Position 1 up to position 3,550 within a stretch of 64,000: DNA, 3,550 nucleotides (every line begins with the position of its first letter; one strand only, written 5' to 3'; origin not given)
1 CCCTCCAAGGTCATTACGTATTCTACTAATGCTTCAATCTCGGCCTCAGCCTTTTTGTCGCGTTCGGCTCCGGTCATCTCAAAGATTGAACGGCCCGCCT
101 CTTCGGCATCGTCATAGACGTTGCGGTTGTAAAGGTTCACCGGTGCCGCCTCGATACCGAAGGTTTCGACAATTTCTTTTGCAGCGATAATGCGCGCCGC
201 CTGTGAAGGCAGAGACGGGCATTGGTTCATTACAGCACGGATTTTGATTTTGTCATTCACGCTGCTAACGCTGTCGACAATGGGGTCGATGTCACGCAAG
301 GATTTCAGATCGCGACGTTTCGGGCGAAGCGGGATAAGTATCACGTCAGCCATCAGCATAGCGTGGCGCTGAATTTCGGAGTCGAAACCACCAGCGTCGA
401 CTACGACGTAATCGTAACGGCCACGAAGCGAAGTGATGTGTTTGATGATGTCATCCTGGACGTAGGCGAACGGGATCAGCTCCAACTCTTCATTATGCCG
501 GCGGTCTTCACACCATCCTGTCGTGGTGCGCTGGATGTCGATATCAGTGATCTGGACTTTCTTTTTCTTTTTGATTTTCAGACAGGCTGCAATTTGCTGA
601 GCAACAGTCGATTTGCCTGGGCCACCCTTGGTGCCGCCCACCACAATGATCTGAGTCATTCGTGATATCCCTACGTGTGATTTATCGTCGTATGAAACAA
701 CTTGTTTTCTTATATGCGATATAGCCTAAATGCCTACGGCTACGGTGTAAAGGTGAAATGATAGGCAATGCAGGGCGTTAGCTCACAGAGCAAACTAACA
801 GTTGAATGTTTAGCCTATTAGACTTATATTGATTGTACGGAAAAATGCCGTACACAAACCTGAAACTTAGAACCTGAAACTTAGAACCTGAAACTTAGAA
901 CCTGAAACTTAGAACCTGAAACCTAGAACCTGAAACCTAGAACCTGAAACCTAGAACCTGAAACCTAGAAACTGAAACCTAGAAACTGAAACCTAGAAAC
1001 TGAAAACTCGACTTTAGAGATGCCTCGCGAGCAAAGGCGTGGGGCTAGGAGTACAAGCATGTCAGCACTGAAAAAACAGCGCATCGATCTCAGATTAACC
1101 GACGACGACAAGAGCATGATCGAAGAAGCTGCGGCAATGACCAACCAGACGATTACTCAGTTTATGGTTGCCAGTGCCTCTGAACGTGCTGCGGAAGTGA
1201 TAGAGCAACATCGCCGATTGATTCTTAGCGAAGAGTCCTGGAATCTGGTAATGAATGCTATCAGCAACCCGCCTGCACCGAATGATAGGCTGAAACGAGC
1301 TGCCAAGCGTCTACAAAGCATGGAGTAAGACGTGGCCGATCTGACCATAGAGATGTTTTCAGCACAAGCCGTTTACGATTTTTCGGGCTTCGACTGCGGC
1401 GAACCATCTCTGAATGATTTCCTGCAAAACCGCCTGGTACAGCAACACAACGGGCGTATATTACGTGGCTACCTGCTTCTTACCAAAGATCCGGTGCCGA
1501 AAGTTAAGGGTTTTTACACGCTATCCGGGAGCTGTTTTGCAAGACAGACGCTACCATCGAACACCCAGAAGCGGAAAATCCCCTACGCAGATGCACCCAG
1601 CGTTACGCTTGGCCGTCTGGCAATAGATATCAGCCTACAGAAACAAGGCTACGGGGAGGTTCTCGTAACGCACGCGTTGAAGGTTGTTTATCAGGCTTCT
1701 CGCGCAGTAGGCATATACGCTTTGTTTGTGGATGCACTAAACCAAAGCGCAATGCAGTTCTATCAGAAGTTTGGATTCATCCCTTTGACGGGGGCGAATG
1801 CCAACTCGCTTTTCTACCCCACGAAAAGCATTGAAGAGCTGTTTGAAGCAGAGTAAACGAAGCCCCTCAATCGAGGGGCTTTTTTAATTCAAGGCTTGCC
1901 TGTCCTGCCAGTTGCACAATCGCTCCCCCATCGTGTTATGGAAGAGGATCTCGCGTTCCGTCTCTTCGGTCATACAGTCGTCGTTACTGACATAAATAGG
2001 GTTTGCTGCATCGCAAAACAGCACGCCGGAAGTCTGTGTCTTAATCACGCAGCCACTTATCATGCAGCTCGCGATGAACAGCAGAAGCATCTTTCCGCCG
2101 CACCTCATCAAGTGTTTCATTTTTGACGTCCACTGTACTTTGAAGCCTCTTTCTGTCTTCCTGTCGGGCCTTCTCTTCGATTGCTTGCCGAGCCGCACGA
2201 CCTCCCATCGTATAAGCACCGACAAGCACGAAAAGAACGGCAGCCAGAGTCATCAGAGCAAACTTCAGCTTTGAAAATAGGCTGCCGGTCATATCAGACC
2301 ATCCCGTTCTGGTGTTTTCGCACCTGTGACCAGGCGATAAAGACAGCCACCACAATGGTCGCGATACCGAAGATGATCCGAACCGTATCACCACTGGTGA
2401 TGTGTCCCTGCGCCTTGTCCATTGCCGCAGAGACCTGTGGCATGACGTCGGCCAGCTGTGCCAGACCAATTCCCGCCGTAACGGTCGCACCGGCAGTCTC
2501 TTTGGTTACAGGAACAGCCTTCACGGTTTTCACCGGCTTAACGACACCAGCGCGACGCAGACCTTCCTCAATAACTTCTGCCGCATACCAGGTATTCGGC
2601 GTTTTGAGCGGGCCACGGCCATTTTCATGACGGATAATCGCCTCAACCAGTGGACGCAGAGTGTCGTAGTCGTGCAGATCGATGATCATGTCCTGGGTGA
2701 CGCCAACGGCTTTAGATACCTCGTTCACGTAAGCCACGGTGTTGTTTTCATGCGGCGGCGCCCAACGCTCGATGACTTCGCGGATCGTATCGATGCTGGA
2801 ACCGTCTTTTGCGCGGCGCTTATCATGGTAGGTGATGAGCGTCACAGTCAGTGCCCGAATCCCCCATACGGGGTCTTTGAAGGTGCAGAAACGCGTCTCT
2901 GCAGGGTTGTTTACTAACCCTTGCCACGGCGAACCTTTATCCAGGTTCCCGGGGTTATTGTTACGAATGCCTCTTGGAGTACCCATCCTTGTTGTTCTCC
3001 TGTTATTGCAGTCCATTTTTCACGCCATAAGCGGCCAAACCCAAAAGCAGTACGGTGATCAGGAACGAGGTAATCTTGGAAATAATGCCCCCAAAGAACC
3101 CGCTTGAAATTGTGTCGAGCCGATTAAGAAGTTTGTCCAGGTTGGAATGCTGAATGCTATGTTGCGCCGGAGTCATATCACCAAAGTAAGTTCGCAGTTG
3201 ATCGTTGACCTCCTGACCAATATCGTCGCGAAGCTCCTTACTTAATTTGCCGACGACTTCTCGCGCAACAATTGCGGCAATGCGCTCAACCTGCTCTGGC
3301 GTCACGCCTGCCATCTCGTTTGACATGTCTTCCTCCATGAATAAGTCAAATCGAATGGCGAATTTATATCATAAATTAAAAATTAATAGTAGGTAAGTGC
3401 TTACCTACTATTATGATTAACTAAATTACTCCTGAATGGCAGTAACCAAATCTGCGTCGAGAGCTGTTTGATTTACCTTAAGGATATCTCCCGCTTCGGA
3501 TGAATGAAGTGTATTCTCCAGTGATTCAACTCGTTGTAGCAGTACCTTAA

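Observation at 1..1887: Plasmid-type maintenance corner (ParA, 14-bp iteron array, TacAT-like toxin-antitoxin) abutting the phage lysis cassette: a phage-plasmid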

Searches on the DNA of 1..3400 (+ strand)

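Call 4: search_dna_similar(query=window:1-3400:+, collection=phages, mode=near, max_rows=25)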
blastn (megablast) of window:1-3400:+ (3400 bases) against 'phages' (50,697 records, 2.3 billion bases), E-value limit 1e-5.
Records with a match: 12; places in all: 12; records where one place covers at least 80% of the query: 0.
Best place of each record, by identity: 80-90% 11; 60-80% 1.
By first word of the organism name: Klebsiella 6; Escherichia 4; Salmonella 2.
By host as written in the record: Salmonella enterica subsp. enterica serovar Typhimurium strain LT2 2; horse 1; Klebsiella pneumoniae strain 4011 1; Klebsiella pneumoniae strain 9362 1; Klebsiella pneumoniae subsp. pneumoniae LC-1825/18 1; Klebsiella pneumoniae 4727 1; Klebsiella pneumoniae 1; Escherichia coli strain SCU-107 1; and 3 more.
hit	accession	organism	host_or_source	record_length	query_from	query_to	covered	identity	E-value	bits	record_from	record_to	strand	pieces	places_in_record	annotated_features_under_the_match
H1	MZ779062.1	Klebsiella phage pJN2-26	horse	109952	1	3398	66%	88.1%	0e+0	2681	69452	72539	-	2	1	putative endolysin | putative chromosome (plasmid) partitioning protein | hypothetical protein (x2) | putative holin | putative Rz1 protein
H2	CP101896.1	Klebsiella phage GArcari-2022b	Klebsiella pneumoniae strain 4011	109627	1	3398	66%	88.0%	0e+0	2660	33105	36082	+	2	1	record has no annotation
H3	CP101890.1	Klebsiella phage GArcari-2022a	Klebsiella pneumoniae strain 9362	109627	1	3398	66%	88.0%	0e+0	2660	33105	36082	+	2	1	record has no annotation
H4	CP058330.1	Klebsiella phage vB_Kpn_1825-KPC53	Klebsiella pneumoniae subsp. pneumoniae ...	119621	1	3398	66%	88.2%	0e+0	2671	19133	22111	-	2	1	record has no annotation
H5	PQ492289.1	Klebsiella phage vB_KpnS_p4727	Klebsiella pneumoniae 4727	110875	1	3398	66%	88.3%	0e+0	2679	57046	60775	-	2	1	record has no annotation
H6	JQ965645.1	Salmonella phage SSU5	Salmonella enterica subsp. enterica ...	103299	11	3379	64%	83.5%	0e+0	2033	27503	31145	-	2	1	hypothetical protein (x3) | putative endolysin | putative ParA family protein | putative holin | putative Rz1 protein (x2)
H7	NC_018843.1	Salmonella phage SSU5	Salmonella enterica subsp. enterica ...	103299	11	3379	64%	83.5%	0e+0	2033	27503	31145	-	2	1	hypothetical protein (x2) | endolysin | ParA-like partition protein | putative holin | Rz-like spanin (x3)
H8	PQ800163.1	Klebsiella phage Kpn_R1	Klebsiella pneumoniae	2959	1927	3398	43%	84.0%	0e+0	1410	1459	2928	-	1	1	record has no annotation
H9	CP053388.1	Escherichia phage CMS-2020a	Escherichia coli strain SCU-107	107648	1915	3375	43%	81.3%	0e+0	1179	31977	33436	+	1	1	record has no annotation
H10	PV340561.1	Escherichia phage PhiR41_1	Escherichia coli str. K-12 substr. ...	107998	1915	3371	43%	80.7%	0e+0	1120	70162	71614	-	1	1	hypothetical protein (x4)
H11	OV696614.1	Escherichia phage Cyrano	-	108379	1915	3371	43%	80.4%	0e+0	1099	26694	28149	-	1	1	Endolysin | Holin | Rz spanin | Rz1 spanin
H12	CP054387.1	Escherichia phage CMS-2020a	Escherichia coli strain SCU-175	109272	1914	3340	42%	78.7%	0e+0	948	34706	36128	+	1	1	record has no annotation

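Call 5: search_dna_similar(query=window:1-3400:+, collection=plasmids, mode=near, max_rows=25)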
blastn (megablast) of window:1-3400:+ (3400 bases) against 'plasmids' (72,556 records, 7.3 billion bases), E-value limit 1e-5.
Records with a match: 713; places in all: 726; records where one place covers at least 80% of the query: 73.
Best place of each record, by identity: >=99% 1; 95-99% 4; 90-95% 34; 80-90% 662; 60-80% 12.
By first word of the organism name: Klebsiella 310; Escherichia 220; Enterobacter 90; Salmonella 47; Citrobacter 25; Cronobacter 9; Shigella 8; Raoultella 1; Kluyvera 1; uncultured 1; and 1 more.
By predicted mobility (MOB-suite, as given by PLSDB): non-mobilizable 691; mobilizable 13; conjugative 9.
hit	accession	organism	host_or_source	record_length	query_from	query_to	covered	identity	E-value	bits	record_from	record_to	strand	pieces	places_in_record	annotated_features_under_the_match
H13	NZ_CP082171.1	Raoultella planticola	-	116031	1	3400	100%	99.1%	0e+0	6394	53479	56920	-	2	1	hypothetical protein (x4) | AAA family ATPase | GNAT family N-acetyltransferase | DUF1778 domain-containing protein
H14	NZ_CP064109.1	Klebsiella oxytoca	Homo sapiens,whole organism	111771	1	3400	100%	98.9%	0e+0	6037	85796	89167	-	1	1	hypothetical protein (x4) | AAA family ATPase | GNAT family N-acetyltransferase | DUF1778 domain-containing protein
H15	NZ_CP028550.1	Klebsiella variicola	Homo sapiens,Culture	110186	1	3397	100%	95.7%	0e+0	5698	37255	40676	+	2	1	hypothetical protein (x4) | AAA family ATPase | GNAT family N-acetyltransferase | DUF1778 domain-containing protein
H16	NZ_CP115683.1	Klebsiella oxytoca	Homo sapiens,blood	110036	1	3398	96%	94.4%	0e+0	4995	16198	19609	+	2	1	membrane protein | AAA family ATPase | GNAT family N-acetyltransferase | hypothetical protein (x3) | DUF1778 domain-containing protein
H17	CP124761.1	Klebsiella michiganensis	Homo sapiens,Rectal Swab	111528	1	3398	96%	94.4%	0e+0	4995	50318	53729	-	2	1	hypothetical protein (x4) | AAA family ATPase | GNAT family N-acetyltransferase | DUF1778 domain-containing protein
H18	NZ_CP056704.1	Klebsiella grimontii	culture,Freshwater sample from ...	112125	2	3399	95%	93.9%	0e+0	4851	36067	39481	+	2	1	hypothetical protein (x3) | AAA family ATPase | GNAT family N-acetyltransferase | DUF1778 domain-containing protein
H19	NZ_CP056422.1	Citrobacter sp. RHBSTW-00524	culture,Wastewater effluent sample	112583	2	3398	95%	90.8%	0e+0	4286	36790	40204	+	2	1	membrane protein | AAA family ATPase | GNAT family N-acetyltransferase | hypothetical protein (x3) | DUF1778 domain-containing protein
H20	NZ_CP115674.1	Enterobacter hormaechei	Homo sapiens,other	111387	2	3398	100%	85.8%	0e+0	3570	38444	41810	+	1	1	membrane protein | AAA family ATPase | GNAT family N-acetyltransferase | hypothetical protein (x3) | DUF1778 domain-containing protein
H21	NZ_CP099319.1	Enterobacter hormaechei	culture,Pooled soil sample collected ...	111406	2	3398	100%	85.8%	0e+0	3570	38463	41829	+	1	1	membrane protein | AAA family ATPase | GNAT family N-acetyltransferase | hypothetical protein (x3) | DUF1778 domain-containing protein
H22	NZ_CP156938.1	Enterobacter hormaechei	Homo sapiens,Tracheal Aspirate/Wash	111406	2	3398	100%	85.8%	0e+0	3570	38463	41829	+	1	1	membrane protein | AAA family ATPase | GNAT family N-acetyltransferase | hypothetical protein (x3) | DUF1778 domain-containing protein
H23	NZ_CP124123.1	Enterobacter hormaechei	Homo sapiens,other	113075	2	3398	100%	85.8%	0e+0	3570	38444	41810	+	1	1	membrane protein | AAA family ATPase | GNAT family N-acetyltransferase | hypothetical protein (x3) | DUF1778 domain-containing protein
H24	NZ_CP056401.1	Citrobacter sp. RHBSTW-00570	culture,Freshwater sample from ...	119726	2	3398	95%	90.7%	0e+0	4275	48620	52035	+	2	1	membrane protein | AAA family ATPase | GNAT family N-acetyltransferase | hypothetical protein (x3) | DUF1778 domain-containing protein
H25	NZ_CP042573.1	Enterobacter hormaechei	Whole organism,Shower 3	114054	2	3398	100%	85.7%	0e+0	3541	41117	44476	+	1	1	membrane protein | AAA family ATPase | GNAT family N-acetyltransferase | hypothetical protein (x3) | DUF1778 domain-containing protein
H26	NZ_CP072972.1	Enterobacter sp. BWH 37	Rectal Swab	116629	2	3398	100%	85.7%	0e+0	3541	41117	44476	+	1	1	membrane protein | AAA family ATPase | GNAT family N-acetyltransferase | hypothetical protein (x3) | DUF1778 domain-containing protein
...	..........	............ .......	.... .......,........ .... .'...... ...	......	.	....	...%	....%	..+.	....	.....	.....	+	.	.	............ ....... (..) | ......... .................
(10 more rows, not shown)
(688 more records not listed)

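Call 6: get_annotated_region(hit=H13, flank=8000)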
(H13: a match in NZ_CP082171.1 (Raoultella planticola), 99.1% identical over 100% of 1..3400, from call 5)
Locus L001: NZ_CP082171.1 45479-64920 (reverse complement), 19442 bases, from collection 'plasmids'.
description: Raoultella planticola strain SCLZS62 plasmid p3_SCLZS62, complete sequence
organism: Raoultella planticola (NCBI taxid 575)
taxonomy: Bacteria; Pseudomonadota; Gammaproteobacteria; Enterobacterales; Enterobacteriaceae; Raoultella; Raoultella planticola
host: -; source: -; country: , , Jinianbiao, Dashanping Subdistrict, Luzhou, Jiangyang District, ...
typing (MOB-suite, as given by PLSDB): non-mobilizable; replicon IncFIB
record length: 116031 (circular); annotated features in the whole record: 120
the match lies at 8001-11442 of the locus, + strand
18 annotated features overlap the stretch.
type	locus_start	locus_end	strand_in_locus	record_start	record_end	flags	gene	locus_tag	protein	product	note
CDS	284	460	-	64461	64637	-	-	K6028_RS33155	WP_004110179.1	hypothetical protein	-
CDS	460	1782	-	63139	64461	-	-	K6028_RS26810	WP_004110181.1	DNA ligase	-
CDS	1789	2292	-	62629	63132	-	-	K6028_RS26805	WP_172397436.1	hypothetical protein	-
CDS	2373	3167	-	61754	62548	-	-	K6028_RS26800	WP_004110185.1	hypothetical protein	-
CDS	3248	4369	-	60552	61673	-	-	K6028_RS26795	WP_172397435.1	DNA primase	-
CDS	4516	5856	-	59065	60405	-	-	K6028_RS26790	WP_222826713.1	DnaB-like helicase C-terminal domain-containing protein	GO:0006260 - DNA replication [Evidence IEA]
CDS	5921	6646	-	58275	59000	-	-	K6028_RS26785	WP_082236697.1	hypothetical protein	-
CDS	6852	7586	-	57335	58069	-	-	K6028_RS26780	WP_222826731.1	DUF2971 domain-containing protein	-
CDS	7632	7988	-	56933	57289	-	-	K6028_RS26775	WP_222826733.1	hypothetical protein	-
CDS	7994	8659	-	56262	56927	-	-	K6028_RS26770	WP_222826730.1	AAA family ATPase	-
CDS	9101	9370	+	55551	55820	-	-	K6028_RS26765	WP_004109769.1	DUF1778 domain-containing protein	-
CDS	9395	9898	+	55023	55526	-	-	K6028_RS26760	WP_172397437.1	GNAT family N-acetyltransferase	-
CDS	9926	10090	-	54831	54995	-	-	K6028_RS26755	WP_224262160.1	hypothetical protein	-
CDS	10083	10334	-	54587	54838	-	-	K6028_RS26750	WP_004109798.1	hypothetical protein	-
CDS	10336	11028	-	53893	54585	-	-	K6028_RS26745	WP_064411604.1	hypothetical protein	-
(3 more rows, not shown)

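Call 7: get_annotated_region(hit=H7, flank=6000)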
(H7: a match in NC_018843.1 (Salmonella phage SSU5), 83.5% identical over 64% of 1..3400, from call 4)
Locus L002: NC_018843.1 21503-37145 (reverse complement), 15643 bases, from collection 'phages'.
description: Salmonella phage SSU5, complete genome.
organism: Salmonella phage SSU5 (NCBI taxid 1177632)
taxonomy: Viruses; Duplodnaviria; Heunggongvirae; Uroviricota; Caudoviricetes
host: Salmonella enterica subsp. enterica serovar Typhimurium strain LT2; source: -; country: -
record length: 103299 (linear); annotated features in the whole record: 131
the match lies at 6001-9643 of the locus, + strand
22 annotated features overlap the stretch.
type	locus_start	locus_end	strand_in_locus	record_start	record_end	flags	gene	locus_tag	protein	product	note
CDS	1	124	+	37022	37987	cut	-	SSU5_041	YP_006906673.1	hypothetical protein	-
CDS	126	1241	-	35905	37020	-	-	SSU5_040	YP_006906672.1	putative DNA primase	-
CDS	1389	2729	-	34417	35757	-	-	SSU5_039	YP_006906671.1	DnaB-like replicative helicase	-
CDS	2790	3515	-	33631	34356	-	-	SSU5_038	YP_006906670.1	hypothetical protein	-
CDS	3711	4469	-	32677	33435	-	-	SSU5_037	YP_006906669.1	DUF2971 domain-containing protein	-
CDS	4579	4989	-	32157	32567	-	-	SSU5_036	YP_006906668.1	hypothetical protein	-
CDS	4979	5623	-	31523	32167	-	-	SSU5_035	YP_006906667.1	hypothetical protein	-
CDS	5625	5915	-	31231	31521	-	-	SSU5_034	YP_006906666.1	hypothetical protein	-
CDS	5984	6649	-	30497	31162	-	-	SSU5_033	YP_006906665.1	ParA-like partition protein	-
CDS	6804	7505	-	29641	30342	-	-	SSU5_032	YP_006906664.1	hypothetical protein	-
CDS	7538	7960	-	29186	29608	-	-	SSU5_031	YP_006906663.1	hypothetical protein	-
CDS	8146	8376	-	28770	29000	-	-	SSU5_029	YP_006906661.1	Rz-like spanin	-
CDS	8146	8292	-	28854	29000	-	-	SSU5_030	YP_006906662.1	Rz-like spanin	-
CDS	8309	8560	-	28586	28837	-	-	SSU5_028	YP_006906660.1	Rz-like spanin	-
CDS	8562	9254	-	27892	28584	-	-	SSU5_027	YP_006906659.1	endolysin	-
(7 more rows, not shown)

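Call 11: search_dna_similar(query=window:770-1890:+, collection=plasmids, mode=near, max_rows=40, rows=spread)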
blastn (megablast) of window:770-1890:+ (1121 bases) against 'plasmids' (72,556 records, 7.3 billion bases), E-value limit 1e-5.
Records with a match: 76; places in all: 77; records where one place covers at least 80% of the query: 70.
Best place of each record, by identity: >=99% 2; 95-99% 37; 80-90% 36; 60-80% 1.
By first word of the organism name: Enterobacter 43; Citrobacter 17; Klebsiella 6; Cronobacter 4; Escherichia 3; Raoultella 1; Salmonella 1; Buttiauxella 1.
By predicted mobility (MOB-suite, as given by PLSDB): non-mobilizable 75; mobilizable 1.
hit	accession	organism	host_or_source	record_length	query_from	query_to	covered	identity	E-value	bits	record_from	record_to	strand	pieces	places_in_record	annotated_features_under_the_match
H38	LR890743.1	Klebsiella pneumoniae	Homo sapiens,fluid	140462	1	1121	100%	99.1%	0e+0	2286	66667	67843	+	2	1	none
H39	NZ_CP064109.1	Klebsiella oxytoca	Homo sapiens,whole organism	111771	1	1121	100%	97.3%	0e+0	1879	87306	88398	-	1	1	GNAT family N-acetyltransferase | DUF1778 domain-containing protein | hypothetical protein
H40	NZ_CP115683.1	Klebsiella oxytoca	Homo sapiens,blood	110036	1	1121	87%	96.9%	0e+0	1630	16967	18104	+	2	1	GNAT family N-acetyltransferase | DUF1778 domain-containing protein | hypothetical protein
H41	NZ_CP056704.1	Klebsiella grimontii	culture,Freshwater sample from ...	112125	1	1121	84%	97.4%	0e+0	1598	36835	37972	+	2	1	GNAT family N-acetyltransferase | DUF1778 domain-containing protein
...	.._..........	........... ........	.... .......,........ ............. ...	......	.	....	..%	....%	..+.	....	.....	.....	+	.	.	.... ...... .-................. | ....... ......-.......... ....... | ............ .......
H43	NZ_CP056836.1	Citrobacter sp. RHBSTW-00127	culture,Wastewater influent sample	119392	1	1121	84%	97.3%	0e+0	1593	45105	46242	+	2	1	GNAT family N-acetyltransferase | DUF1778 domain-containing protein | hypothetical protein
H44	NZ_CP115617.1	Citrobacter freundii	Homo sapiens,urine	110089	1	1121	84%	97.3%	0e+0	1593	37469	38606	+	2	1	GNAT family N-acetyltransferase | DUF1778 domain-containing protein | hypothetical protein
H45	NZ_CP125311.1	Citrobacter freundii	Homo sapiens,urine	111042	1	1121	84%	97.3%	0e+0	1593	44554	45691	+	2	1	GNAT family N-acetyltransferase | DUF1778 domain-containing protein | hypothetical protein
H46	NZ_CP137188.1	Citrobacter freundii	Homo sapiens,urine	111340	1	1121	84%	97.3%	0e+0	1593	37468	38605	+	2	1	GNAT family N-acetyltransferase | DUF1778 domain-containing protein | hypothetical protein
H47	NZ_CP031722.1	Enterobacter hormaechei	Homo sapiens,Pure Culture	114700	1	1121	84%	97.0%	0e+0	1577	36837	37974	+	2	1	GNAT family N-acetyltransferase | DUF1778 domain-containing protein | hypothetical protein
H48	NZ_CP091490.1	Enterobacter cloacae complex sp. ECL411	cell culture,urine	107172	1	1121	84%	97.0%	0e+0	1577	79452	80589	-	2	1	GNAT family N-acetyltransferase | DUF1778 domain-containing protein | hypothetical protein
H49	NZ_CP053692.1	Enterobacter hormaechei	Homo sapiens,Deep venous catheter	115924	1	1121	84%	97.0%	0e+0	1577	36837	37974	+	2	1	GNAT family N-acetyltransferase | DUF1778 domain-containing protein | hypothetical protein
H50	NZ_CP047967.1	Enterobacter hormaechei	-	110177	1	1121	84%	97.0%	0e+0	1577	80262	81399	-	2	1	GNAT family N-acetyltransferase | DUF1778 domain-containing protein | hypothetical protein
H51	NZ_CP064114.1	Enterobacter hormaechei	Homo sapiens,whole organism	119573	1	1121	84%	97.0%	0e+0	1577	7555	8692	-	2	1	GNAT family N-acetyltransferase | DUF1778 domain-containing protein | hypothetical protein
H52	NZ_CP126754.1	Enterobacter hormaechei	Cat,isolated bacterial culture,urine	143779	1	1121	84%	97.0%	0e+0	1577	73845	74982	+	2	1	GNAT family N-acetyltransferase | DUF1778 domain-containing protein | hypothetical protein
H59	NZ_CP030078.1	Enterobacter hormaechei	Homo sapiens,sptum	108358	172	1121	85%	82.9%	0e+0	850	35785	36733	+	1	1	GNAT family N-acetyltransferase | DUF1778 domain-containing protein | hypothetical protein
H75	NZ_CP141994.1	Cronobacter malonaticus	Moschus berezovskii,pure culure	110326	289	1083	71%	83.7%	0e+0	747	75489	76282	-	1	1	GNAT family N-acetyltransferase | DUF1778 domain-containing protein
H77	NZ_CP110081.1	Buttiauxella sp. WJP83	Torreya grandis,single cell,soil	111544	278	1115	75%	78.4%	1e-146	527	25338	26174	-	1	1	GNAT family N-acetyltransferase | DUF1778 domain-containing protein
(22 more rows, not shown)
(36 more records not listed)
